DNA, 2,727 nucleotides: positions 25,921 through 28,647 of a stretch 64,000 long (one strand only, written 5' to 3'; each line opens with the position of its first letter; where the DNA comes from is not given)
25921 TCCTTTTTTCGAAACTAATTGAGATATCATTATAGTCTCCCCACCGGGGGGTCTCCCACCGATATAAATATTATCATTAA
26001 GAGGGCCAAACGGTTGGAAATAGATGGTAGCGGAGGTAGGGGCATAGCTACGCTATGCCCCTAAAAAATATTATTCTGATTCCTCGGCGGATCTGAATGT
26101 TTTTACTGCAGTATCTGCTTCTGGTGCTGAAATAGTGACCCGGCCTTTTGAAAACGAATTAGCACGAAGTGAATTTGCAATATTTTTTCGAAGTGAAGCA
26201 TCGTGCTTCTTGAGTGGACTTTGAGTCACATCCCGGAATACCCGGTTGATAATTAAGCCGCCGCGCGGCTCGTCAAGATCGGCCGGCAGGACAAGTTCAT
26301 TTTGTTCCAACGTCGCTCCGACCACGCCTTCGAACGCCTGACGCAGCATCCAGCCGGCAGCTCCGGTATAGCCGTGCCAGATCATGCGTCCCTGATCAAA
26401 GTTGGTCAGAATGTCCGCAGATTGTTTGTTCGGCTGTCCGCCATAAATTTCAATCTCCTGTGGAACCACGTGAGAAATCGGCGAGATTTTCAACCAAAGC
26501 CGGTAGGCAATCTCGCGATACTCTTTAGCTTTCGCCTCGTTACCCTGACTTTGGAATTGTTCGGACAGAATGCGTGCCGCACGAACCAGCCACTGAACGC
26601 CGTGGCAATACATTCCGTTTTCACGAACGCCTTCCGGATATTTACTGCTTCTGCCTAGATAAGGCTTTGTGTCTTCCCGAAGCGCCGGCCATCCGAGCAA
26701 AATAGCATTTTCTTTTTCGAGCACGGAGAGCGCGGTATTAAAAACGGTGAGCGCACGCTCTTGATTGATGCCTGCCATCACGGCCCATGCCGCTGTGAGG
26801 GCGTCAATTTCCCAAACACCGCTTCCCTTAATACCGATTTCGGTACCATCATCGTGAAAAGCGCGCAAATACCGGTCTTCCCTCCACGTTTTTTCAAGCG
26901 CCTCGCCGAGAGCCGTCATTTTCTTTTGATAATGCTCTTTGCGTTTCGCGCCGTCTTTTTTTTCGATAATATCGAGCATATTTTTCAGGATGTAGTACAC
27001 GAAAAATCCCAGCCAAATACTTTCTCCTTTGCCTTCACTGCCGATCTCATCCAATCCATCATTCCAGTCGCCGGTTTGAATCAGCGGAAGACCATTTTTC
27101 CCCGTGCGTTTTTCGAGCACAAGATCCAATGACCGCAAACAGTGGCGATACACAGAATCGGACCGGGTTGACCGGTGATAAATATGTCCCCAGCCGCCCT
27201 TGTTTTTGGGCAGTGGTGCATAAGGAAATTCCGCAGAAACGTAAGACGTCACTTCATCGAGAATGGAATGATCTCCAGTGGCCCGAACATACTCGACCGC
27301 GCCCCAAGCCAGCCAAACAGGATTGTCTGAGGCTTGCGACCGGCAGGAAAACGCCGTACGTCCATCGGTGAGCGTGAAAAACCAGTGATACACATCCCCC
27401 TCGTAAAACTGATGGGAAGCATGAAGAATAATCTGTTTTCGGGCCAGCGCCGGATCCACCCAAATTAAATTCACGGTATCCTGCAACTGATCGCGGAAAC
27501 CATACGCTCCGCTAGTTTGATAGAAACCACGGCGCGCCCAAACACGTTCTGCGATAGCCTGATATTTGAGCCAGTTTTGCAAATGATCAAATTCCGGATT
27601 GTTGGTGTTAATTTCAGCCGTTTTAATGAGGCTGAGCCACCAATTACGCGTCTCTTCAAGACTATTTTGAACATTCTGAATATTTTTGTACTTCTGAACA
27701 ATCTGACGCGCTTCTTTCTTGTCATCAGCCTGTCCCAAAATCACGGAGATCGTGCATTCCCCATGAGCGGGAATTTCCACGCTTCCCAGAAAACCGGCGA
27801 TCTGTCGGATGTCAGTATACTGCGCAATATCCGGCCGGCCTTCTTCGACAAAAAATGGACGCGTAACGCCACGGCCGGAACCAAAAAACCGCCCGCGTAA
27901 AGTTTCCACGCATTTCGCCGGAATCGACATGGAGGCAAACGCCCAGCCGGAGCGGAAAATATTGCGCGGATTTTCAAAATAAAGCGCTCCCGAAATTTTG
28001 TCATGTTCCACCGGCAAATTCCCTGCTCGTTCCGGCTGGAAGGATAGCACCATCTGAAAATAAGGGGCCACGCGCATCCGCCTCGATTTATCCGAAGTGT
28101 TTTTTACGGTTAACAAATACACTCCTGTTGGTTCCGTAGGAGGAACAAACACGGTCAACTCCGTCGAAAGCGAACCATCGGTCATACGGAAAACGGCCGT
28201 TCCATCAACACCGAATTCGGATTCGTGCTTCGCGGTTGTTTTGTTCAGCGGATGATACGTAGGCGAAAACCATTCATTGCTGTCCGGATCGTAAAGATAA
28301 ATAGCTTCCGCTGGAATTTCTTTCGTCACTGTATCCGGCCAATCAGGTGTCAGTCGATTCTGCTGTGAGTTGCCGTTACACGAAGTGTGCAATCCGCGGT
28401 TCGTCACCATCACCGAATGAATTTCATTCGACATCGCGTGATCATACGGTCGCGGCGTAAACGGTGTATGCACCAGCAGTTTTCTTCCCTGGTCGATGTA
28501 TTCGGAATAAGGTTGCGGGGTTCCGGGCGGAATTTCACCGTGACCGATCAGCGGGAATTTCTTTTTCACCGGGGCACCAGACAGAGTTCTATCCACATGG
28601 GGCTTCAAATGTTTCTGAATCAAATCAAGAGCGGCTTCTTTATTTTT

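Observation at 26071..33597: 2508-aa membrane-embedded GH94 phosphorylase-like protein with three CBM-like repeats and no GT84 domain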

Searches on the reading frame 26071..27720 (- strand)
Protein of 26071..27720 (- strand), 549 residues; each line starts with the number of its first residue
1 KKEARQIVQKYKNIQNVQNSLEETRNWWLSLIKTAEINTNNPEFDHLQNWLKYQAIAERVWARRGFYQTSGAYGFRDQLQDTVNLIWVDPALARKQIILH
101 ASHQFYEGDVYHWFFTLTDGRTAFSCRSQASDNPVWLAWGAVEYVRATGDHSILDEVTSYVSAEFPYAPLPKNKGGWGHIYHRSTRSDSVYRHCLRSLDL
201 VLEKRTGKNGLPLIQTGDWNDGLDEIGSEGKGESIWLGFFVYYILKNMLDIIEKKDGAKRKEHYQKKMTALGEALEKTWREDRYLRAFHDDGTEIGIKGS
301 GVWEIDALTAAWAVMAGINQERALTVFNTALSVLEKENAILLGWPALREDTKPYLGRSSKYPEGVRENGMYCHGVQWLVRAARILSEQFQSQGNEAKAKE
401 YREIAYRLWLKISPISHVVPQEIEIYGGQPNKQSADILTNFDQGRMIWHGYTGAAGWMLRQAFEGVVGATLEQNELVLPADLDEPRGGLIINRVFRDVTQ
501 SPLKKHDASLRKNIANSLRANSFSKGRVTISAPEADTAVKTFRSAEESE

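Call 28: search_solved_structures(query=window:26071-27720:-, max_evalue=0.001, show_alignments=3)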
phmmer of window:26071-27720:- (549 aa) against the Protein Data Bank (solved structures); distinct sequences matched with E-value up to 0.001: 16.
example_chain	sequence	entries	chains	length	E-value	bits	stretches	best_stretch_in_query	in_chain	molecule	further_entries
8rf9_A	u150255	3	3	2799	6.3e-80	272.5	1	16-491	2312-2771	Cyclic beta 1-2 glucan synthetase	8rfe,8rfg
8rf0_A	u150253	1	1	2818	6.3e-80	272.5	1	16-491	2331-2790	Cyclic beta-(1,2)-glucan synthase NdvB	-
3qde_A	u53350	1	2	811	4.5e-32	114.5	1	1-515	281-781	Cellobiose phosphorylase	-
8ho7_A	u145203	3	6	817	4.7e-32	114.5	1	1-515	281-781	Cellobiose phosphorylase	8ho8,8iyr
8ho9_A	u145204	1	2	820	6.4e-31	110.7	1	1-516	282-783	Cellobiose phosphorylase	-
8hob_A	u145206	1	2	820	1.2e-30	109.8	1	1-516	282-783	Cellobiose phosphorylase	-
3s4c_A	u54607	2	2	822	7.8e-29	103.8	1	3-393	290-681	Lactose Phosphorylase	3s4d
3rrs_A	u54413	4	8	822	8.2e-29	103.8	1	3-393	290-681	Cellobiose phosphorylase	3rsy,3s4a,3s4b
2cqs_A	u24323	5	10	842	2.9e-28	101.9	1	4-390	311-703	Cellobiose Phosphorylase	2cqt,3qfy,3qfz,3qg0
3afj_A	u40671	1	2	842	2.7e-27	98.7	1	4-389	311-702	Cellobiose Phosphorylase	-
3act_A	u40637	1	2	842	2.8e-27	98.7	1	4-390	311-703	Cellobiose Phosphorylase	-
3acs_A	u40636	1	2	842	5.8e-27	97.6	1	4-389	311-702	Cellobiose Phosphorylase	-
4zle_A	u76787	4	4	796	9.9e-19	70.5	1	4-379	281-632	Putative b-glycan phosphorylase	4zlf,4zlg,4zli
8bou_A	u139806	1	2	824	1.8e-16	63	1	3-383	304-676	N,N'-diacetylchitobiose phosphorylase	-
1v7v_A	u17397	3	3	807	7.2e-12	47.8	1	187-378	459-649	chitobiose phosphorylase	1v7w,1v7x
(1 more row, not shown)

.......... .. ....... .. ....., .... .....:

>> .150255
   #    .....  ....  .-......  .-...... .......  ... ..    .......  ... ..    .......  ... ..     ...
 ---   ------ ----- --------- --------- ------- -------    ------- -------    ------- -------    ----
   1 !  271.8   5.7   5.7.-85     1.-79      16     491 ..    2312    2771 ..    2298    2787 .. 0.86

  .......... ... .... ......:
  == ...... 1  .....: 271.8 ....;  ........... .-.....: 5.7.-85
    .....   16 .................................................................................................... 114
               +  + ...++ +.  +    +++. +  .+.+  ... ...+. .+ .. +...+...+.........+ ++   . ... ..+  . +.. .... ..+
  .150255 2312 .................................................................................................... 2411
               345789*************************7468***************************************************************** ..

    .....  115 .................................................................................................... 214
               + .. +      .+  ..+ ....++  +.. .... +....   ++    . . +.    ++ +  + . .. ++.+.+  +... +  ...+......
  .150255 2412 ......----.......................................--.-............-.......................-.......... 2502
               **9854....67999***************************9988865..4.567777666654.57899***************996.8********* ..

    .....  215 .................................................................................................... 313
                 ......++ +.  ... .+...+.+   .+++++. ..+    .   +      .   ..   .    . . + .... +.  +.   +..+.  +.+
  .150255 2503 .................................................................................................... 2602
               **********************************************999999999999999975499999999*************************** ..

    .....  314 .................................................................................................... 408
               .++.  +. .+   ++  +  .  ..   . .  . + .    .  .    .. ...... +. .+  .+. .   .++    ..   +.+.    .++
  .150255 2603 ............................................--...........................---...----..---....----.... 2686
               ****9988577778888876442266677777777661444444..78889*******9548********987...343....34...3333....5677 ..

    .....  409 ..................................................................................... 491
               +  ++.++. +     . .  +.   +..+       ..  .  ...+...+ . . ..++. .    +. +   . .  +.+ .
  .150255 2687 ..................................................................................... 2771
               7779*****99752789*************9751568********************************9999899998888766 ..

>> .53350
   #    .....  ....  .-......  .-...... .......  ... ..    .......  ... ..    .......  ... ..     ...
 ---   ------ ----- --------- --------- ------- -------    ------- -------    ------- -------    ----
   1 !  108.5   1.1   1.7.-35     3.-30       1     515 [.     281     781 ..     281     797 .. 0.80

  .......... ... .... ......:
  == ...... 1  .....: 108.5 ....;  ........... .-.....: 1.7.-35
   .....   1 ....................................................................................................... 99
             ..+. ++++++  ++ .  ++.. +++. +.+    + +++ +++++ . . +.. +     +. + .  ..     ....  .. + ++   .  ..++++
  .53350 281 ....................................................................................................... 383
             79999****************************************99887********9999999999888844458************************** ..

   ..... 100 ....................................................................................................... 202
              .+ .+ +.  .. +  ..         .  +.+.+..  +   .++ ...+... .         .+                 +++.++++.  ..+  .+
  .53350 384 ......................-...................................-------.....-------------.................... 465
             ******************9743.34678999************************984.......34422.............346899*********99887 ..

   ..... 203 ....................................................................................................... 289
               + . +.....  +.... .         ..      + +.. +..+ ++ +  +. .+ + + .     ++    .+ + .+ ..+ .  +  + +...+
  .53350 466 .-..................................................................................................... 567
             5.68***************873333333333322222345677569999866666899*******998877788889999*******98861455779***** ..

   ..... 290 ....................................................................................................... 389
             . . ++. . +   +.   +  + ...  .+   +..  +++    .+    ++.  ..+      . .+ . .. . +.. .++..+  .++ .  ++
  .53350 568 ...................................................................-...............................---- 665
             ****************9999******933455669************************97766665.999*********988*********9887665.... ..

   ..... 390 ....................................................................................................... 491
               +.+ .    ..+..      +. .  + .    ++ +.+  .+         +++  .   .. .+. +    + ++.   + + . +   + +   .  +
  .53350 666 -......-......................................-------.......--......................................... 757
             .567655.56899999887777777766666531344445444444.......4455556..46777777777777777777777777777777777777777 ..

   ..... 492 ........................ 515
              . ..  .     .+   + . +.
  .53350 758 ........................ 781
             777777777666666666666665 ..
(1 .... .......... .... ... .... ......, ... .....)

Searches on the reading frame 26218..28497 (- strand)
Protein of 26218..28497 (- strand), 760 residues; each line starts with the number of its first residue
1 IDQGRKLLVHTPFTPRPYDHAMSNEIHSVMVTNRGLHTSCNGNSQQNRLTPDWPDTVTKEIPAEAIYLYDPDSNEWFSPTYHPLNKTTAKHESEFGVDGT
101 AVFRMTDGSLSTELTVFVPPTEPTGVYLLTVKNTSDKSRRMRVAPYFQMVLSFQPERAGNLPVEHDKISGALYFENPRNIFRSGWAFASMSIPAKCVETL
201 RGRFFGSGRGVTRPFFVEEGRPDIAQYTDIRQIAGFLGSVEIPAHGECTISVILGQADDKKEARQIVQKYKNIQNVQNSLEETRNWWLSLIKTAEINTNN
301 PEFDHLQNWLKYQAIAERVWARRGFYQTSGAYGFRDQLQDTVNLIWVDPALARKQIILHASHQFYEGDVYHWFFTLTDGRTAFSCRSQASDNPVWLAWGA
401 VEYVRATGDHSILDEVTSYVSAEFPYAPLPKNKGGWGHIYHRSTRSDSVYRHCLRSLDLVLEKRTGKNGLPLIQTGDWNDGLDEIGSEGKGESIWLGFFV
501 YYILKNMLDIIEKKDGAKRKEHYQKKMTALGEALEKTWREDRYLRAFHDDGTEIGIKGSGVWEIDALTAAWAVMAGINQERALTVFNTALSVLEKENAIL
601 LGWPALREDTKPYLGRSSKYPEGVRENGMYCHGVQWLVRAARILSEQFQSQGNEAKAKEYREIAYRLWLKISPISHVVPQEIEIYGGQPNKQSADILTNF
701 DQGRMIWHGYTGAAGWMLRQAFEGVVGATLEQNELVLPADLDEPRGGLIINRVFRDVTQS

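Call 90: find_homologous_proteins(query=window:26218-28497:-, max_evalue=1e-20)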
Query window:26218-28497:- (760 aa): 6112 proteins with E <= 1e-20 among 8000 candidates; the best 120 are listed.
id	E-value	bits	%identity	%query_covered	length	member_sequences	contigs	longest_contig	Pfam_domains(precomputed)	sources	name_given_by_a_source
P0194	0.0e+0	1411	77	100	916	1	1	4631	PF06165.19,PF17167.11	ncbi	-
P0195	0.0e+0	1398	76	100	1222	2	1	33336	PF06165.19,PF17167.11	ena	-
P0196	0.0e+0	1396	75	99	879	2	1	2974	PF06165.19,PF17167.11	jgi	jgi:cyclic beta-1,2-glucan synthetase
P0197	0.0e+0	1388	74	100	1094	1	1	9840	PF06165.19,PF17167.11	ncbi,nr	ncbi:MAG: hypothetical protein HY585_00025 [Candidatus Omnitrophica bacterium]|nr:hypothetical prote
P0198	0.0e+0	1371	75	99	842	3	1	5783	PF06165.19,PF17167.11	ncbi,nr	ncbi:MAG: hypothetical protein NTY34_04900, partial [Candidatus Omnitrophica bacterium]|nr:hypotheti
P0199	0.0e+0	1365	75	100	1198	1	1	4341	PF06165.19,PF17167.11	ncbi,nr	ncbi:MAG: hypothetical protein Q7S07_01490, partial [Candidatus Omnitrophota bacterium]|nr:hypotheti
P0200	0.0e+0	1363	73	100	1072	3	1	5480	PF06165.19,PF17167.11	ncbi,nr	ncbi:MAG: hypothetical protein PHX20_06555, partial [Candidatus Omnitrophica bacterium]|nr:hypotheti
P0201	0.0e+0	1358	74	100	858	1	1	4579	PF06165.19,PF17167.11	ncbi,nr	ncbi:MAG: hypothetical protein NC933_04690, partial [Candidatus Omnitrophica bacterium]|nr:hypotheti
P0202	0.0e+0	1358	72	100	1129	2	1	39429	PF06165.19,PF17167.11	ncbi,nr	ncbi:MAG: N,N'-diacetylchitobiose phosphorylase [Candidatus Omnitrophica bacterium ADurb.Bin277]|nr:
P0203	0.0e+0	1356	73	99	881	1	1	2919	PF06165.19,PF17167.11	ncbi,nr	ncbi:MAG: hypothetical protein HZA72_03835, partial [Candidatus Omnitrophica bacterium]|nr:hypotheti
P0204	0.0e+0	1314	70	100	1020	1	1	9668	PF06165.19,PF17167.11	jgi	jgi:cyclic beta-1,2-glucan synthetase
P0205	0.0e+0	1313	74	96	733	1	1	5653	PF06165.19,PF17167.11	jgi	-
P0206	0.0e+0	1291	71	100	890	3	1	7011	PF06165.19,PF17167.11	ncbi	-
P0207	0.0e+0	1281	71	97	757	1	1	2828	PF06165.19,PF17167.11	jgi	jgi:cyclic beta-1,2-glucan synthetase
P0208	0.0e+0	1239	67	100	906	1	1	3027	PF06165.19,PF17167.11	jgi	-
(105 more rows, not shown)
